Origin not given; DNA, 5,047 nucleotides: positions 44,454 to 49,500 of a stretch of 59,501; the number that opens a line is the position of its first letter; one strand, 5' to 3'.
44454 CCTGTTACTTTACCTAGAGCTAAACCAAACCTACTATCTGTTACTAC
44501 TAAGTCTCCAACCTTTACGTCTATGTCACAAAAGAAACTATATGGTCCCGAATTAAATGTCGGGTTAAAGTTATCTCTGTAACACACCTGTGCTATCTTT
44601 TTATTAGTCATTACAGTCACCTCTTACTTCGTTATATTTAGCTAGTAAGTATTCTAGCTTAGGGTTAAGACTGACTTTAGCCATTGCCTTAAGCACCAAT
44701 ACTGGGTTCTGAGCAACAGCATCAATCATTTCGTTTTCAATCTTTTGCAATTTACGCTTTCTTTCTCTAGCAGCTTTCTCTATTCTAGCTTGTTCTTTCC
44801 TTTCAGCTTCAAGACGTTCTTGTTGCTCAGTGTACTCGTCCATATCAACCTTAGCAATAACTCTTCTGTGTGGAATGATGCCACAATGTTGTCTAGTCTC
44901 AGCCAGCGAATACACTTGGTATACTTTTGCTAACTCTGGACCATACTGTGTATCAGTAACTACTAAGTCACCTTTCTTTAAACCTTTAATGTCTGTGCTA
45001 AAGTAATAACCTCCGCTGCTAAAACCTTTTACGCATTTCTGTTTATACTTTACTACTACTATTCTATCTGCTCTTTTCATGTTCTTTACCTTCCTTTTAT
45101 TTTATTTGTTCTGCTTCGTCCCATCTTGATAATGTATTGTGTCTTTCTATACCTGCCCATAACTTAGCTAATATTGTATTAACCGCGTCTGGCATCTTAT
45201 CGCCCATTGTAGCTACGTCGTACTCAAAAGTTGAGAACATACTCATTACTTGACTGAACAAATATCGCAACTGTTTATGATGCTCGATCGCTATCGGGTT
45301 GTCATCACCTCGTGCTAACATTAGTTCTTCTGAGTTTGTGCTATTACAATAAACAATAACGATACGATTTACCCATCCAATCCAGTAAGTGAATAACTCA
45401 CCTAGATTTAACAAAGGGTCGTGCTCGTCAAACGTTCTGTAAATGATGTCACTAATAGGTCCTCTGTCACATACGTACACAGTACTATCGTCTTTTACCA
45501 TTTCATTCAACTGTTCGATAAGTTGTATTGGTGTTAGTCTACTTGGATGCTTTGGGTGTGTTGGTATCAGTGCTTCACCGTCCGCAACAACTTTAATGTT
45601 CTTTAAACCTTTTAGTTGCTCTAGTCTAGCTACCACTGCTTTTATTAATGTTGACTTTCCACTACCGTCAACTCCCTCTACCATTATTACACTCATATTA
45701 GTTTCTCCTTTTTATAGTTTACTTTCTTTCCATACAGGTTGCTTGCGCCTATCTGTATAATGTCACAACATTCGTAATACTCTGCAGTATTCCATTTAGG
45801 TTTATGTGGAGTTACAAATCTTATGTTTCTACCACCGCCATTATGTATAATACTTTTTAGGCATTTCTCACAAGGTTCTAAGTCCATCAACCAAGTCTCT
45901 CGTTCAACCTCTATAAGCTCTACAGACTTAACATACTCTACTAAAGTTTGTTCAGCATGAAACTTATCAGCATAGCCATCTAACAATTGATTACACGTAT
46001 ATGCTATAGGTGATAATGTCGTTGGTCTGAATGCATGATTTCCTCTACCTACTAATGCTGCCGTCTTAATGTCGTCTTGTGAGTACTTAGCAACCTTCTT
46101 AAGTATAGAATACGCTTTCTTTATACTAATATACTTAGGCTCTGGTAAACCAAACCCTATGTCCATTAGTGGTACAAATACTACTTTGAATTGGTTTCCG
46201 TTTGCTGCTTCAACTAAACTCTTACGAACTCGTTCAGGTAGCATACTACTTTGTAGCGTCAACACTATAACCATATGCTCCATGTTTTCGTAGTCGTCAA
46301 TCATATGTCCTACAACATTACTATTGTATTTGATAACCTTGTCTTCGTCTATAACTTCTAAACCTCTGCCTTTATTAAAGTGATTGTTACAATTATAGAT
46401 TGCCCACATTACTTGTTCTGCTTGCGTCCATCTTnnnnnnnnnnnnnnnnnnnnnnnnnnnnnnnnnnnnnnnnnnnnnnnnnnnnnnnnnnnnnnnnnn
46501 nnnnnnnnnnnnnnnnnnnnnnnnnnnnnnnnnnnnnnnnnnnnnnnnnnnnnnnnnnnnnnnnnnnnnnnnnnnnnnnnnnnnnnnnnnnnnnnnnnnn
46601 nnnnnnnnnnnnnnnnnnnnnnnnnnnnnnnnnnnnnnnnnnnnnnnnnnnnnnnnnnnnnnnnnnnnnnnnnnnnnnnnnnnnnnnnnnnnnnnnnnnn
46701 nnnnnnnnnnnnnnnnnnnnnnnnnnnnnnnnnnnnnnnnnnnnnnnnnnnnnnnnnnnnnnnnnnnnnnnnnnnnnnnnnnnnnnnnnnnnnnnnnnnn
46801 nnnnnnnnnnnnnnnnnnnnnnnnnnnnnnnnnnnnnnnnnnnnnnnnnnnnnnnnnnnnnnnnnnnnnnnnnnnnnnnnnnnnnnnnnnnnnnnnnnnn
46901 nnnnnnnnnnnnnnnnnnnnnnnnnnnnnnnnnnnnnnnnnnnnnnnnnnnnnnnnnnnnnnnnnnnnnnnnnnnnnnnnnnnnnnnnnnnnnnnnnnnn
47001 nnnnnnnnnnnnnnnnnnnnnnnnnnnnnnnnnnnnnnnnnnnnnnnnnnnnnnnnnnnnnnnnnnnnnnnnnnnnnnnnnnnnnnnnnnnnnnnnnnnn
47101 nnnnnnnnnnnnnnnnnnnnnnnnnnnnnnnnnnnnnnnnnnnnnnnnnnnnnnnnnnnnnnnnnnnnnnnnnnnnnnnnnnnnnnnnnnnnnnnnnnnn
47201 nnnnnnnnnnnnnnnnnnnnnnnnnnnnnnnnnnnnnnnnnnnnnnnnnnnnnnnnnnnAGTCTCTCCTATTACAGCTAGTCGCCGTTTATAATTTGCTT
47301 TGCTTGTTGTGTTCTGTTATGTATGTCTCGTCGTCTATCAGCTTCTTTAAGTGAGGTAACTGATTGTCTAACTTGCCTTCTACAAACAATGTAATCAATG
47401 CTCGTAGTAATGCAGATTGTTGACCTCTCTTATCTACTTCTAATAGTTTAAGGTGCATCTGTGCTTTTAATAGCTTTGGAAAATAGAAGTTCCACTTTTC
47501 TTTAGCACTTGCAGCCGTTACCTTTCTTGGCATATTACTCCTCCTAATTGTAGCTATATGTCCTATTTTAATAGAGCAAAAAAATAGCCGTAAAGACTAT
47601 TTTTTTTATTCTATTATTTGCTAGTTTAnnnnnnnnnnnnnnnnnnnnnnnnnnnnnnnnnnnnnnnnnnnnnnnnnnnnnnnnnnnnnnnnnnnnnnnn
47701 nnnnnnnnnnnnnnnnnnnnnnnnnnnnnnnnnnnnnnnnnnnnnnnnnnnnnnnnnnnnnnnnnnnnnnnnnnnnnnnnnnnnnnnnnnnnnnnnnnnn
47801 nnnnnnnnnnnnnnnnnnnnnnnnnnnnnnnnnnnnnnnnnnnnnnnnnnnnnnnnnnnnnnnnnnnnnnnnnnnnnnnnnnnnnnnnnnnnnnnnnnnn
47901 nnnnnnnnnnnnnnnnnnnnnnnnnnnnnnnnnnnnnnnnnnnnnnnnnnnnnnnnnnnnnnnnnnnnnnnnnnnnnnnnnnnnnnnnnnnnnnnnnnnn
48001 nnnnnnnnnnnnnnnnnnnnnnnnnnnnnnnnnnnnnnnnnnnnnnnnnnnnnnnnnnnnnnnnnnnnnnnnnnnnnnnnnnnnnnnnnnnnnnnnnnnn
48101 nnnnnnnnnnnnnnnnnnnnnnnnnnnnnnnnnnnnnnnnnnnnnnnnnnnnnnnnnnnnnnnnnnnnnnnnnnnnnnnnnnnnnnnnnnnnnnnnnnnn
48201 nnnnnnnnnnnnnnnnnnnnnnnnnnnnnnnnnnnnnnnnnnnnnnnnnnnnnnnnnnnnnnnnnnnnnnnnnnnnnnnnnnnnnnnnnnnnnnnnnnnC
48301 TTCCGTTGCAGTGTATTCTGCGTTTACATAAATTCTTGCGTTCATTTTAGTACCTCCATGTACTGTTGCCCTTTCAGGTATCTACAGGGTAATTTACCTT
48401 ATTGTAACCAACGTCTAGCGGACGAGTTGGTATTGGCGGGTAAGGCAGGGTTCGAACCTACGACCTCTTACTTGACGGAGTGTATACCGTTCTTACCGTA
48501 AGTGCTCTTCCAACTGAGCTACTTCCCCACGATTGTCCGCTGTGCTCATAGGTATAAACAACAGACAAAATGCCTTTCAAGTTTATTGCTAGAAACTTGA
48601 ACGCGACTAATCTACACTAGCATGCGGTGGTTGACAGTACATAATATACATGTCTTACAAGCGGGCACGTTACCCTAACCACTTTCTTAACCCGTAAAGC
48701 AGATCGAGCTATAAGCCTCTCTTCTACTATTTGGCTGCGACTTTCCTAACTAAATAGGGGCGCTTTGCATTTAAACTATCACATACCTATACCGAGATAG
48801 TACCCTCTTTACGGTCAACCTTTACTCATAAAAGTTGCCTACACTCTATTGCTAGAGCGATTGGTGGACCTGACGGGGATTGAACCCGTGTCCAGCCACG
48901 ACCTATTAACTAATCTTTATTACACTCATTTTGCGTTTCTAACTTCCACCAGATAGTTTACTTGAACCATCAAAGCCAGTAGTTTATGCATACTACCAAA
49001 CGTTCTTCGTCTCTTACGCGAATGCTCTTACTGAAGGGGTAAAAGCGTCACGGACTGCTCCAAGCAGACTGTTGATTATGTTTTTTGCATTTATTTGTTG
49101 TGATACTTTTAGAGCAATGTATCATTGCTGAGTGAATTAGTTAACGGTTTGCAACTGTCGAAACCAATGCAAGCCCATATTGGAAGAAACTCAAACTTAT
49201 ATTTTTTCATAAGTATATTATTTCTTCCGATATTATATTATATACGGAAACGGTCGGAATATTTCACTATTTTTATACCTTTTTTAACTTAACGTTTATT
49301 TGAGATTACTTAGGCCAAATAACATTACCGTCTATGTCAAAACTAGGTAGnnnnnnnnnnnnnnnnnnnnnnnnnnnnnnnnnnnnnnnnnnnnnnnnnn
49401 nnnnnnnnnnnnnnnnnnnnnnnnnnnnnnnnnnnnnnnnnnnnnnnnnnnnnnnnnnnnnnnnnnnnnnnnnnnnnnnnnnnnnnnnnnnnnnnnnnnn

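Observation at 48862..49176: Phage-encoded tmRNA with a long, atypical AFA-ending tag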

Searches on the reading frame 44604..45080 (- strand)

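Call 8: search_protein_families(library=phrogs, proteins=[window:44604-45080:-])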
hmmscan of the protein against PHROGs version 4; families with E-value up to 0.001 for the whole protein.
window:44604-45080:- (158 aa): 2 families
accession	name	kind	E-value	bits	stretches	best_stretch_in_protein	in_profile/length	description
phrog_3489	-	unknown function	1.2e-12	48.9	1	7-124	5-110/125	-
phrog_13551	-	unknown function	5.5e-06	27.5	1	7-132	14-128/136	-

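Call 13: search_protein_families(library=pfam, proteins=[window:44604-45080:-], max_evalue=0.01)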
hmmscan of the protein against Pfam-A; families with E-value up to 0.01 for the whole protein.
window:44604-45080:- (158 aa): 1 family
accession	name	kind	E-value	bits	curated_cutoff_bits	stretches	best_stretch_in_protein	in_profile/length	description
PF04696.18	Pinin_SDK_memA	-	0.0059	17.1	25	1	82-152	46-120/130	pinin/SDK/memA/ protein conserved region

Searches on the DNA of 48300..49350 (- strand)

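Call 25: search_dna_similar(query=window:48862-49176:-, collection=phages, mode=distant, max_evalue=0.01, max_rows=40)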
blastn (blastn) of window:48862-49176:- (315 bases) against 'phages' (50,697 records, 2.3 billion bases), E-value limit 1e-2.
Records with a match: 1; places in all: 1; records where one place covers at least 80% of the query: 0.
Best place of each record, by identity: 90-95% 1.
By first word of the organism name: Bacteriophage 1.
By host as written in the record: - 1.
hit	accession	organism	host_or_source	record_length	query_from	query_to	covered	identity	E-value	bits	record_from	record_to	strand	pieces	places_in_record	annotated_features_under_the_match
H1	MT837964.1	Bacteriophage sp.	human fecal samples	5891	283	313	10%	93.5%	2e-3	48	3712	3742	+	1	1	record has no annotation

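Call 69: search_rna_families(source=window, start=48300, end=49350, threshold=evalue, max_evalue=1)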
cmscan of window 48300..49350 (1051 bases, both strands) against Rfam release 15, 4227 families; matches with E-value up to 1: 2.
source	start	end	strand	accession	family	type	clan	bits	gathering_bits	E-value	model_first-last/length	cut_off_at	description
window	48862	49176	-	RF00023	tmRNA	Gene;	CL00001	86.5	47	5.9e-34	1-374/374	no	transfer-messenger RNA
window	48437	48528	-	RF00005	tRNA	Gene; tRNA;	CL00001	48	29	5.7e-09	1-71/71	no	tRNA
